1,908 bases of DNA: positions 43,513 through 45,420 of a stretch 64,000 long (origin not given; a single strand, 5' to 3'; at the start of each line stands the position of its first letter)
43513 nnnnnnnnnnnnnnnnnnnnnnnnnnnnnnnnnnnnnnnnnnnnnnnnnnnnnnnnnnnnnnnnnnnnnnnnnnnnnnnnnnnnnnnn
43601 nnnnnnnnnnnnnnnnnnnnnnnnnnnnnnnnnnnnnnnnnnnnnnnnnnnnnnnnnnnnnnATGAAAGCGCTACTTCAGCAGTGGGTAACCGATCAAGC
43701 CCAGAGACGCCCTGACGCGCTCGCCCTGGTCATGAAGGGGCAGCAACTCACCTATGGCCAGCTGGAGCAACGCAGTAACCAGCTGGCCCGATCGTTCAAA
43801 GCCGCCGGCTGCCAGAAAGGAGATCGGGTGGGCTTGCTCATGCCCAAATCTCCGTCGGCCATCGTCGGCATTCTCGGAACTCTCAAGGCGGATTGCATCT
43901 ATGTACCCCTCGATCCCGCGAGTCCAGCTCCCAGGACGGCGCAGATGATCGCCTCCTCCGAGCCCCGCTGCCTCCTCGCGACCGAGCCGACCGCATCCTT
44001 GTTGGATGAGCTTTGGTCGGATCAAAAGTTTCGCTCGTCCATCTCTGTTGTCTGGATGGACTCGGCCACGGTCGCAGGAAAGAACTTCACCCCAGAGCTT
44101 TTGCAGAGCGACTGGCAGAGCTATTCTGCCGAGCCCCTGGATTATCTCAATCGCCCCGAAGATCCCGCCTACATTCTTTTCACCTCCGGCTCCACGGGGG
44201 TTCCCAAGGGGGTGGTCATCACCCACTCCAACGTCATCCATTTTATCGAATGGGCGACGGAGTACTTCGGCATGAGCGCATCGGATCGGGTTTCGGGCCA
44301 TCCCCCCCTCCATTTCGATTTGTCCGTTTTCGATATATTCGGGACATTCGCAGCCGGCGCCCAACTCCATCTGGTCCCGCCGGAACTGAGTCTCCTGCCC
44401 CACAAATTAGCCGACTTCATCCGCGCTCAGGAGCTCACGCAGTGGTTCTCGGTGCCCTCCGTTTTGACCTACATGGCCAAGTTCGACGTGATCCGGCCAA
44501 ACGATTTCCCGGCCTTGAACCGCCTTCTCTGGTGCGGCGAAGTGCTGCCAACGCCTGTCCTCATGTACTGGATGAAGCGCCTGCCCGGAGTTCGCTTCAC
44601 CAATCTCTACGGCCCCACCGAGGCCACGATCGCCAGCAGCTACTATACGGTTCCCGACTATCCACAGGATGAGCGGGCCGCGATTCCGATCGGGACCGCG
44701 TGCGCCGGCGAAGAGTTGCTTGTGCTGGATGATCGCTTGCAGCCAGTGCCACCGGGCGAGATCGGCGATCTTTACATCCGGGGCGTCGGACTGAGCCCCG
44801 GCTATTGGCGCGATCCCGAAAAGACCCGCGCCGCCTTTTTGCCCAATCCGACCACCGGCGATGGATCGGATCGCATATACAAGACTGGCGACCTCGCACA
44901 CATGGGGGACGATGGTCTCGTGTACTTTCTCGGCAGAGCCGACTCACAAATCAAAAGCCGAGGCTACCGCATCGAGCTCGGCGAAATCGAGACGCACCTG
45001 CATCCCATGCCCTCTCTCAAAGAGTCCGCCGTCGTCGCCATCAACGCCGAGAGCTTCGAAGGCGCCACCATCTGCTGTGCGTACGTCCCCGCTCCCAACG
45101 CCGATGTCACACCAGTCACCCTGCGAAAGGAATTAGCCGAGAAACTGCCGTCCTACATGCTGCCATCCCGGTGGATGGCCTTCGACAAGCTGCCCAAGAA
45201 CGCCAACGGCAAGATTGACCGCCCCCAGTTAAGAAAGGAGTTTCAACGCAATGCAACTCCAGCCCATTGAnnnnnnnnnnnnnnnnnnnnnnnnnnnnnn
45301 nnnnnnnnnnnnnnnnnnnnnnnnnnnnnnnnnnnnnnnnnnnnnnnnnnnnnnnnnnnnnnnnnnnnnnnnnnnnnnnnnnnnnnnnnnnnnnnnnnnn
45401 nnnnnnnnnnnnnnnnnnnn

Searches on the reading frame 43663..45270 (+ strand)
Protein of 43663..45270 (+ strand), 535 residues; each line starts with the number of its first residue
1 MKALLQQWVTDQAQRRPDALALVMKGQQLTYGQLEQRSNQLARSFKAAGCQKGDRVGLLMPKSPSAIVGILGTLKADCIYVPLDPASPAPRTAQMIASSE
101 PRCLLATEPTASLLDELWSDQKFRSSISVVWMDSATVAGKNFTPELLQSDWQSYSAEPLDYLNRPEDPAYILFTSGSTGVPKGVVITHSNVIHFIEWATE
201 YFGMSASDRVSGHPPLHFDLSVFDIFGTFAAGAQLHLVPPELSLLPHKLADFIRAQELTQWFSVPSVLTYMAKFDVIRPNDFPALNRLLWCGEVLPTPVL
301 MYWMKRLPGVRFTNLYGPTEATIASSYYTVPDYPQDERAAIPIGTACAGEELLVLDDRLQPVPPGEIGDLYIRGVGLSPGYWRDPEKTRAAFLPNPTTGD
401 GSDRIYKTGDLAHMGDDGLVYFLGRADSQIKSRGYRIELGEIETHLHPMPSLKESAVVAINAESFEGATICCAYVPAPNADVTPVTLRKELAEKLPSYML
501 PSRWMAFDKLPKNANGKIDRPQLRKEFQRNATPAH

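Call 33: search_protein_families(library=ncbifam, proteins=[window:43663-45270:+], max_evalue=1e-25)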
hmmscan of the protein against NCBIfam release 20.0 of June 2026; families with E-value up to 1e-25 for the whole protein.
window:43663-45270:+ (535 aa): 62 families (the best 25 are shown)
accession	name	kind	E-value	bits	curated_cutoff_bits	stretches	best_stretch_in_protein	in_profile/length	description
TIGR01733.1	AA-adenyl-dom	subfamily_domain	1.4e-121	406.2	317.4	1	30-457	1-409/409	amino acid adenylation domain-containing protein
NF004282.0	PRK05691.1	subfamily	1.3e-96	323.5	4090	2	217-523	3920-4222/4334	non-ribosomal peptide synthase/polyketide synthase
NF003417.0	PRK04813.1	subfamily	5.5e-96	322.1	476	1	8-528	8-504/505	D-alanine--poly(phosphoribitol) ligase subunit DltA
TIGR01734.1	D-ala-DACP-lig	equivalog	4.7e-93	312.4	559.85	1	9-527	6-502/504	D-alanine--poly(phosphoribitol) ligase subunit DltA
NF041803.1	NRPS_SolG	exception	2e-91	307.2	2200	1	6-523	564-1070/1163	solanimycin non-ribosomal peptide synthetase SolG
NF038078.1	NRPS_MxcG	equivalog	6.5e-88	295.4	2300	1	8-530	461-963/1442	myxochelin non-ribosomal peptide synthetase MxcG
TIGR03098.1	ligase_PEP_1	hypoth_equivalog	9e-82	275.2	592.35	1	5-526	2-517/517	acyl-CoA ligase (AMP-forming), exosortase A system-associated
NF007605.2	PRK10252.1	equivalog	1.7e-78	264.3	2400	1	4-523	455-957/1292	enterobactin non-ribosomal peptide synthetase EntF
NF004837.0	PRK06187.1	subfamily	1.2e-75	254.8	476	1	3-531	8-526/531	long-chain-fatty-acid--CoA ligase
NF047350.1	aureusi_NRPS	equivalog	1.9e-74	250.6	2500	1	5-525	1436-1910/2373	aureusimine non-ribosomal peptide synthetase AusA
TIGR03443.1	alpha_am_amid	equivalog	1.8e-62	211.2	1030.1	1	25-479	267-752/1390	L-aminoadipate-semialdehyde dehydrogenase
NF006182.0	PRK08316.1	subfamily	2.1e-62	211.3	663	1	5-530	13-520/523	fatty acyl-CoA synthetase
NF005702.0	PRK07514.1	subfamily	2.8e-58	197.5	558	1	5-529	5-502/506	malonyl-CoA synthase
NF006181.0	PRK08314.1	subfamily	7.8e-51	173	705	1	6-526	27-553/563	long-chain-fatty-acid--CoA ligase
NF052269.1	Staph_lig_FadD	equivalog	8.1e-51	172.9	650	1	8-529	5-495/499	long-chain-fatty-acid--CoA ligase FadD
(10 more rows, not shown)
